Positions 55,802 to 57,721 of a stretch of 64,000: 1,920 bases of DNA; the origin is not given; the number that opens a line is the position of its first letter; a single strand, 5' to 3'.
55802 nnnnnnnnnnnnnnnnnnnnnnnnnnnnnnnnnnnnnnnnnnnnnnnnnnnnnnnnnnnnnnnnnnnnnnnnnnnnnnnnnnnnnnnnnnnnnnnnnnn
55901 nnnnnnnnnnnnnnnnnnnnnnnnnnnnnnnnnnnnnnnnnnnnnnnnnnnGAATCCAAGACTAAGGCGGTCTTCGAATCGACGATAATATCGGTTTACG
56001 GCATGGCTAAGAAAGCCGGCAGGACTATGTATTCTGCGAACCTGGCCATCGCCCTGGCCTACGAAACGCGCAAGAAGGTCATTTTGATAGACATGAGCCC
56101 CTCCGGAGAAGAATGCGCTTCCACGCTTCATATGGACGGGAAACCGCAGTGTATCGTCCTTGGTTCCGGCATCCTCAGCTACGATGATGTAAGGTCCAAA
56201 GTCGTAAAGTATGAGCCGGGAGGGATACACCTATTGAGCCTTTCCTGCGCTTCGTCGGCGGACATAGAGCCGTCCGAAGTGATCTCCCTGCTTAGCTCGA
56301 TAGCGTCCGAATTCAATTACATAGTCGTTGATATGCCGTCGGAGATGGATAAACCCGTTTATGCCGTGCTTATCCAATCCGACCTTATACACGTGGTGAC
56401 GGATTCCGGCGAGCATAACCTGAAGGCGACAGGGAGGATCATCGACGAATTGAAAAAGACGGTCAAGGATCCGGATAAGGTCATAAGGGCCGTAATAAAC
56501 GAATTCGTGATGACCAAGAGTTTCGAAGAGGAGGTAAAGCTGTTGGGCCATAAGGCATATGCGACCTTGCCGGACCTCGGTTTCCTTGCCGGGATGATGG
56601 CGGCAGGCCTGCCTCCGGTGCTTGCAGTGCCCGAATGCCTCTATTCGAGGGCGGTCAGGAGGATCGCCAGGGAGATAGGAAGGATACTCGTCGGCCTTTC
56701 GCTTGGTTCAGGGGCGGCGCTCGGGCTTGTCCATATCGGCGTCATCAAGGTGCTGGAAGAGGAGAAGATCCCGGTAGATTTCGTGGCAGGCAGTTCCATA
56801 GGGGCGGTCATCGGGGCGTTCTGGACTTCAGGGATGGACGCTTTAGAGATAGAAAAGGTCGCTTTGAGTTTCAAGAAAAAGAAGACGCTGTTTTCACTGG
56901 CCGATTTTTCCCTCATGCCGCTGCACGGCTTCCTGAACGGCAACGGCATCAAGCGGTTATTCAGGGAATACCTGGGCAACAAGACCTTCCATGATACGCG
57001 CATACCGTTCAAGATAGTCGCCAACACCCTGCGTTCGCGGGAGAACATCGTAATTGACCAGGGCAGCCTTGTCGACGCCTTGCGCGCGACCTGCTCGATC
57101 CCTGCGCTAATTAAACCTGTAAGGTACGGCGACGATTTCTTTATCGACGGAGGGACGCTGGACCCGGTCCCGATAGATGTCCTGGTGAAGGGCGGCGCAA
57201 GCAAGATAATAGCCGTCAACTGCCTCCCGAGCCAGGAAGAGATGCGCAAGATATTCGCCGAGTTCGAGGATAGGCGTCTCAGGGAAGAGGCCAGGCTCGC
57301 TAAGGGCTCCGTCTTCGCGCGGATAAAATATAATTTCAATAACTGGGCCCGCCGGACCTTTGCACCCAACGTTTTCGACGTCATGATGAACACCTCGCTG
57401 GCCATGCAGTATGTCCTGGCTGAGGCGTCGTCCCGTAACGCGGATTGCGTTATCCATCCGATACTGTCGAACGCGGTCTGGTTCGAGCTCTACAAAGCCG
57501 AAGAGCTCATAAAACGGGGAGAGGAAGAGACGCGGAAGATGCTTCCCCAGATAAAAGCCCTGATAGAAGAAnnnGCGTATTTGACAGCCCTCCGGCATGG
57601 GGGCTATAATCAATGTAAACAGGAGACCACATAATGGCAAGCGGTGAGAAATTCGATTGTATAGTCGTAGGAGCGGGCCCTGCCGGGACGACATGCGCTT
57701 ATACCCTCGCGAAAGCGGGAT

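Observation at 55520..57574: Unusual cNMP-binding / pseudo-MinD / patatin domain architecture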

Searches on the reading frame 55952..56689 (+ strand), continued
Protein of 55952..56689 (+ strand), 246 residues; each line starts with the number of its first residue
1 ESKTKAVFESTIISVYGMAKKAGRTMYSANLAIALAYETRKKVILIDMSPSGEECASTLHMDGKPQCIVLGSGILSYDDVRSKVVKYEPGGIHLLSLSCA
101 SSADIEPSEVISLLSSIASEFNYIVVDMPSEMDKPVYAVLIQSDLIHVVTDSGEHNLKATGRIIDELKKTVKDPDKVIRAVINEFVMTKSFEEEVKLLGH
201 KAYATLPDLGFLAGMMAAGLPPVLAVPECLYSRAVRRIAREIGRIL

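Call 63: search_protein_families(library=pfam, proteins=[P0185, P0187, P0194, P0204, P0217, P0196, P0198, P0215, P0221, P0178], max_evalue=0.001)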
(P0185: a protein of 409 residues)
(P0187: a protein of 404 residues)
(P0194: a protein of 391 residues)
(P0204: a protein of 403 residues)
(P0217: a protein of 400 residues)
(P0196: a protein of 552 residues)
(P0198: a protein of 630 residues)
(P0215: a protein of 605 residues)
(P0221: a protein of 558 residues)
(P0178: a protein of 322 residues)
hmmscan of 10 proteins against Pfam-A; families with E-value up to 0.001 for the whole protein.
P0185 (409 aa): 9 families
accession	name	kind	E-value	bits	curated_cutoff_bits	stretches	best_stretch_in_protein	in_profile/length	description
PF10609.15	ParA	-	7.1e-15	55.5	27.1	1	143-379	4-245/246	NUBPL iron-transfer P-loop NTPase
PF01656.29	CbiA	-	1.4e-13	51.4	25.4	1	145-359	1-125/125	CobQ/CobB/MinD/ParA nucleotide binding domain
PF13614.12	AAA_31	-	1e-12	48.8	27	1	143-290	2-152/177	AAA domain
PF00072.30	Response_reg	-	7e-11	42.7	30.2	1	7-117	1-110/111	Response regulator receiver domain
PF09140.17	MipZ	-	8.6e-09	35.5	20.7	1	145-279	3-123/262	ATPase MipZ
PF06564.18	CBP_BcsQ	-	7.8e-08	32.6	21.3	1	144-291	3-151/234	Cellulose biosynthesis protein BcsQ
PF00142.24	Fer4_NifH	-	9.7e-07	29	25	1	145-380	3-245/271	4Fe-4S iron sulfur cluster binding proteins, NifH/frxC family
PF13481.12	AAA_25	-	5.9e-05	23.2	27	1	130-263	21-151/195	AAA domain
PF02374.21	ArsA_ATPase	-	0.0001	22.1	24.3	1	146-176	4-34/305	Anion-transporting ATPase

P0187 (404 aa): 7 families
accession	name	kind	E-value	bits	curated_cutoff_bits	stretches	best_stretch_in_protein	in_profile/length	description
PF13614.12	AAA_31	-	4.3e-15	56.6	27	1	150-306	2-162/177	AAA domain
PF00072.30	Response_reg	-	1.1e-12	48.5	30.2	1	32-118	24-110/111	Response regulator receiver domain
PF10609.15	ParA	-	4e-12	46.5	27.1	1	150-199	4-52/246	NUBPL iron-transfer P-loop NTPase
PF01656.29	CbiA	-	9.8e-11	42.1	25.4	1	152-324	1-82/125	CobQ/CobB/MinD/ParA nucleotide binding domain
PF09140.17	MipZ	-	4.5e-07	29.9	20.7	1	151-291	2-127/262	ATPase MipZ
PF02374.21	ArsA_ATPase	-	1e-05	25.4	24.3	1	153-188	4-38/305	Anion-transporting ATPase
PF06564.18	CBP_BcsQ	-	0.00048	20.1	21.3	0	151-187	3-38/234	Cellulose biosynthesis protein BcsQ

P0194 (391 aa): 3 families
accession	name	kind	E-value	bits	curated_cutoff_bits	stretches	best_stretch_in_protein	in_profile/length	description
PF13614.12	AAA_31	-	3.3e-11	43.9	27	1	144-307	2-167/177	AAA domain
PF10609.15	ParA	-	8.9e-09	35.6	27.1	1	144-381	4-245/246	NUBPL iron-transfer P-loop NTPase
PF01656.29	CbiA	-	1.3e-06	28.8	25.4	1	147-349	2-114/125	CobQ/CobB/MinD/ParA nucleotide binding domain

P0204 (403 aa): 8 families
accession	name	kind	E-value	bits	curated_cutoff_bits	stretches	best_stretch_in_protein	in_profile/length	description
PF01656.29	CbiA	-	5e-14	52.8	25.4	1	148-354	2-119/125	CobQ/CobB/MinD/ParA nucleotide binding domain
PF13614.12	AAA_31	-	1.8e-13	51.2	27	1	145-294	2-154/177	AAA domain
PF00072.30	Response_reg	-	6e-13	49.4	30.2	1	6-116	1-110/111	Response regulator receiver domain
PF10609.15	ParA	-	1.2e-10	41.7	27.1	1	145-272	4-126/246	NUBPL iron-transfer P-loop NTPase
PF06564.18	CBP_BcsQ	-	2.2e-07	31.1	21.3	0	234-378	91-230/234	Cellulose biosynthesis protein BcsQ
PF09140.17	MipZ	-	3.1e-05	23.9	20.7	1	149-284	5-126/262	ATPase MipZ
PF00142.24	Fer4_NifH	-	0.0002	21.4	25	0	151-383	6-246/271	4Fe-4S iron sulfur cluster binding proteins, NifH/frxC family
PF02374.21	ArsA_ATPase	-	0.00047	19.9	24.3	1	149-181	5-36/305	Anion-transporting ATPase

P0217 (400 aa): 7 families
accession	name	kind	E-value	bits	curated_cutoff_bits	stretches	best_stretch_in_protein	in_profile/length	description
PF13614.12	AAA_31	-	5.1e-17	62.8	27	1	143-306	2-168/177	AAA domain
PF00072.30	Response_reg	-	5.5e-14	52.7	30.2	1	7-117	1-110/111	Response regulator receiver domain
PF01656.29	CbiA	-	1.9e-09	38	25.4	1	145-347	1-114/125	CobQ/CobB/MinD/ParA nucleotide binding domain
PF10609.15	ParA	-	8.2e-08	32.4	27.1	1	143-198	4-58/246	NUBPL iron-transfer P-loop NTPase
PF00142.24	Fer4_NifH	-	0.00017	21.6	25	1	145-228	3-84/271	4Fe-4S iron sulfur cluster binding proteins, NifH/frxC family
PF02374.21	ArsA_ATPase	-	0.00047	19.9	24.3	0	147-181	5-38/305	Anion-transporting ATPase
PF06564.18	CBP_BcsQ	-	0.00071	19.6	21.3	0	144-180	3-38/234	Cellulose biosynthesis protein BcsQ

P0196 (552 aa): 8 families
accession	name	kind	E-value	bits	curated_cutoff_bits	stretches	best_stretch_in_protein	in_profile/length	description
PF13614.12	AAA_31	-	4.5e-18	66.2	27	1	261-411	2-155/177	AAA domain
PF10609.15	ParA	-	6.8e-15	55.6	27.1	1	261-493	4-242/246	NUBPL iron-transfer P-loop NTPase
PF01656.29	CbiA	-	3.2e-11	43.7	25.4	1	263-475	1-124/125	CobQ/CobB/MinD/ParA nucleotide binding domain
PF00072.30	Response_reg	-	4.8e-11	43.2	30.2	1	125-235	1-110/111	Response regulator receiver domain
PF06564.18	CBP_BcsQ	-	3.6e-09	36.9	21.3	1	261-408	2-150/234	Cellulose biosynthesis protein BcsQ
PF09140.17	MipZ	-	4.9e-07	29.8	20.7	1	262-399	2-125/262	ATPase MipZ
PF02374.21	ArsA_ATPase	-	1.6e-06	28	24.3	1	264-300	4-39/305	Anion-transporting ATPase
PF00142.24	Fer4_NifH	-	6.3e-06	26.3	25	1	263-470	3-218/271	4Fe-4S iron sulfur cluster binding proteins, NifH/frxC family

P0198 (630 aa): 9 families
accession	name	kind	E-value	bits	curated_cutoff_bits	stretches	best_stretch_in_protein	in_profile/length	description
PF13614.12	AAA_31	-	4.5e-17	63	27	1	143-300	2-162/177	AAA domain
PF10609.15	ParA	-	3.7e-13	49.9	27.1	1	143-195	4-55/246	NUBPL iron-transfer P-loop NTPase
PF01656.29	CbiA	-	3.4e-11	43.6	25.4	1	145-279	1-54/125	CobQ/CobB/MinD/ParA nucleotide binding domain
PF00072.30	Response_reg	-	2.1e-10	41.2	30.2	1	7-116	1-109/111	Response regulator receiver domain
PF09140.17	MipZ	-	1.2e-07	31.8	20.7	1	144-277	2-121/262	ATPase MipZ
PF06564.18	CBP_BcsQ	-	5.1e-06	26.6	21.3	1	144-291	3-151/234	Cellulose biosynthesis protein BcsQ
PF02374.21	ArsA_ATPase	-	1.5e-05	24.8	24.3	1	146-183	4-40/305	Anion-transporting ATPase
PF00142.24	Fer4_NifH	-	1.7e-05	24.9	25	1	148-216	5-72/271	4Fe-4S iron sulfur cluster binding proteins, NifH/frxC family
PF13481.12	AAA_25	-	0.00083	19.5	27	0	142-176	32-64/195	AAA domain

P0215 (605 aa): 6 families
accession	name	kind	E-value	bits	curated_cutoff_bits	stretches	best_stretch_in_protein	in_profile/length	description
PF13614.12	AAA_31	-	6.6e-16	59.2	27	1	143-307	2-169/177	AAA domain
PF00072.30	Response_reg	-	1.7e-11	44.7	30.2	1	7-117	1-110/111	Response regulator receiver domain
PF01656.29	CbiA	-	2.2e-10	41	25.4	1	146-210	2-54/125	CobQ/CobB/MinD/ParA nucleotide binding domain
PF10609.15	ParA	-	3.2e-09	37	27.1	1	143-303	4-161/246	NUBPL iron-transfer P-loop NTPase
PF06564.18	CBP_BcsQ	-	9.4e-07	29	21.3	0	144-180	3-38/234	Cellulose biosynthesis protein BcsQ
PF09140.17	MipZ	-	0.00033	20.5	20.7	0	148-279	6-124/262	ATPase MipZ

P0221 (558 aa): 5 families
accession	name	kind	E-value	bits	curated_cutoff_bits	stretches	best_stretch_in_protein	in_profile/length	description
PF06271.18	RDD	-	5.2e-20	72.6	24.1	1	416-543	2-137/137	RDD family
PF01656.29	CbiA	-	5.2e-10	39.8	25.4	1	150-354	1-112/125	CobQ/CobB/MinD/ParA nucleotide binding domain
PF13614.12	AAA_31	-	1.6e-09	38.4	27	1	148-309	2-162/177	AAA domain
PF00072.30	Response_reg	-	3.3e-08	34.1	30.2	1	8-117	3-110/111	Response regulator receiver domain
PF10609.15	ParA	-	5.5e-08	33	27.1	1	149-189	5-44/246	NUBPL iron-transfer P-loop NTPase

P0178 (322 aa): 4 families
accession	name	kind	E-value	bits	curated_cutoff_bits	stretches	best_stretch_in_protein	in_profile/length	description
PF13614.12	AAA_31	-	3.3e-14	53.6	27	1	50-218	2-170/177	AAA domain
PF10609.15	ParA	-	1.6e-13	51.1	27.1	1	50-287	4-243/246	NUBPL iron-transfer P-loop NTPase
PF01656.29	CbiA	-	3.2e-10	40.5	25.4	1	53-258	2-115/125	CobQ/CobB/MinD/ParA nucleotide binding domain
PF06564.18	CBP_BcsQ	-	4.4e-05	23.6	21.3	0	155-200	105-150/234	Cellulose biosynthesis protein BcsQ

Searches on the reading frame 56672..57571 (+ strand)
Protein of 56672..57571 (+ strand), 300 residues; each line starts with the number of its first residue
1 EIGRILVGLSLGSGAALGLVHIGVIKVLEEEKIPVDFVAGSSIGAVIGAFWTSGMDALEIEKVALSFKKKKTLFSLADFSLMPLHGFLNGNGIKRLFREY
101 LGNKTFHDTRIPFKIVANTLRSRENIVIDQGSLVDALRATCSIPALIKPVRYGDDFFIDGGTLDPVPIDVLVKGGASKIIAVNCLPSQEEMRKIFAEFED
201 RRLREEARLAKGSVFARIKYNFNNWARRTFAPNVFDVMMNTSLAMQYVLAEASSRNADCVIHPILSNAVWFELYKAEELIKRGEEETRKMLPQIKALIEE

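Call 49: search_solved_structures(query=window:56672-57571:+, max_evalue=1, show_alignments=5)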
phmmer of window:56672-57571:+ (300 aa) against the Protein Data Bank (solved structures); distinct sequences matched with E-value up to 1: 6.
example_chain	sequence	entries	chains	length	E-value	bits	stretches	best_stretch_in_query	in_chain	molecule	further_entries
5fqu_A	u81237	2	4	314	1.9e-27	99.5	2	4-72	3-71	PATATIN-LIKE PROTEIN, PLPD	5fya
4kyi_A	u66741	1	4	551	0.0086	18.6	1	8-64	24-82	VipD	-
4akf_A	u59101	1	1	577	0.0096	18.4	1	8-64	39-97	VIPD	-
4qmk_A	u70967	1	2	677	0.015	17.7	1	9-62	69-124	Type III secretion system effector protein ExoU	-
5dz6_A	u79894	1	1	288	0.15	14.5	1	22-119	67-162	Polyketide biosynthesis malonyl CoA-acyl carrier protein transacylase PksC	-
8avz_A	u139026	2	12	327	0.62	12.5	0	13-57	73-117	Polyketide biosynthesis acyltransferase homolog PksD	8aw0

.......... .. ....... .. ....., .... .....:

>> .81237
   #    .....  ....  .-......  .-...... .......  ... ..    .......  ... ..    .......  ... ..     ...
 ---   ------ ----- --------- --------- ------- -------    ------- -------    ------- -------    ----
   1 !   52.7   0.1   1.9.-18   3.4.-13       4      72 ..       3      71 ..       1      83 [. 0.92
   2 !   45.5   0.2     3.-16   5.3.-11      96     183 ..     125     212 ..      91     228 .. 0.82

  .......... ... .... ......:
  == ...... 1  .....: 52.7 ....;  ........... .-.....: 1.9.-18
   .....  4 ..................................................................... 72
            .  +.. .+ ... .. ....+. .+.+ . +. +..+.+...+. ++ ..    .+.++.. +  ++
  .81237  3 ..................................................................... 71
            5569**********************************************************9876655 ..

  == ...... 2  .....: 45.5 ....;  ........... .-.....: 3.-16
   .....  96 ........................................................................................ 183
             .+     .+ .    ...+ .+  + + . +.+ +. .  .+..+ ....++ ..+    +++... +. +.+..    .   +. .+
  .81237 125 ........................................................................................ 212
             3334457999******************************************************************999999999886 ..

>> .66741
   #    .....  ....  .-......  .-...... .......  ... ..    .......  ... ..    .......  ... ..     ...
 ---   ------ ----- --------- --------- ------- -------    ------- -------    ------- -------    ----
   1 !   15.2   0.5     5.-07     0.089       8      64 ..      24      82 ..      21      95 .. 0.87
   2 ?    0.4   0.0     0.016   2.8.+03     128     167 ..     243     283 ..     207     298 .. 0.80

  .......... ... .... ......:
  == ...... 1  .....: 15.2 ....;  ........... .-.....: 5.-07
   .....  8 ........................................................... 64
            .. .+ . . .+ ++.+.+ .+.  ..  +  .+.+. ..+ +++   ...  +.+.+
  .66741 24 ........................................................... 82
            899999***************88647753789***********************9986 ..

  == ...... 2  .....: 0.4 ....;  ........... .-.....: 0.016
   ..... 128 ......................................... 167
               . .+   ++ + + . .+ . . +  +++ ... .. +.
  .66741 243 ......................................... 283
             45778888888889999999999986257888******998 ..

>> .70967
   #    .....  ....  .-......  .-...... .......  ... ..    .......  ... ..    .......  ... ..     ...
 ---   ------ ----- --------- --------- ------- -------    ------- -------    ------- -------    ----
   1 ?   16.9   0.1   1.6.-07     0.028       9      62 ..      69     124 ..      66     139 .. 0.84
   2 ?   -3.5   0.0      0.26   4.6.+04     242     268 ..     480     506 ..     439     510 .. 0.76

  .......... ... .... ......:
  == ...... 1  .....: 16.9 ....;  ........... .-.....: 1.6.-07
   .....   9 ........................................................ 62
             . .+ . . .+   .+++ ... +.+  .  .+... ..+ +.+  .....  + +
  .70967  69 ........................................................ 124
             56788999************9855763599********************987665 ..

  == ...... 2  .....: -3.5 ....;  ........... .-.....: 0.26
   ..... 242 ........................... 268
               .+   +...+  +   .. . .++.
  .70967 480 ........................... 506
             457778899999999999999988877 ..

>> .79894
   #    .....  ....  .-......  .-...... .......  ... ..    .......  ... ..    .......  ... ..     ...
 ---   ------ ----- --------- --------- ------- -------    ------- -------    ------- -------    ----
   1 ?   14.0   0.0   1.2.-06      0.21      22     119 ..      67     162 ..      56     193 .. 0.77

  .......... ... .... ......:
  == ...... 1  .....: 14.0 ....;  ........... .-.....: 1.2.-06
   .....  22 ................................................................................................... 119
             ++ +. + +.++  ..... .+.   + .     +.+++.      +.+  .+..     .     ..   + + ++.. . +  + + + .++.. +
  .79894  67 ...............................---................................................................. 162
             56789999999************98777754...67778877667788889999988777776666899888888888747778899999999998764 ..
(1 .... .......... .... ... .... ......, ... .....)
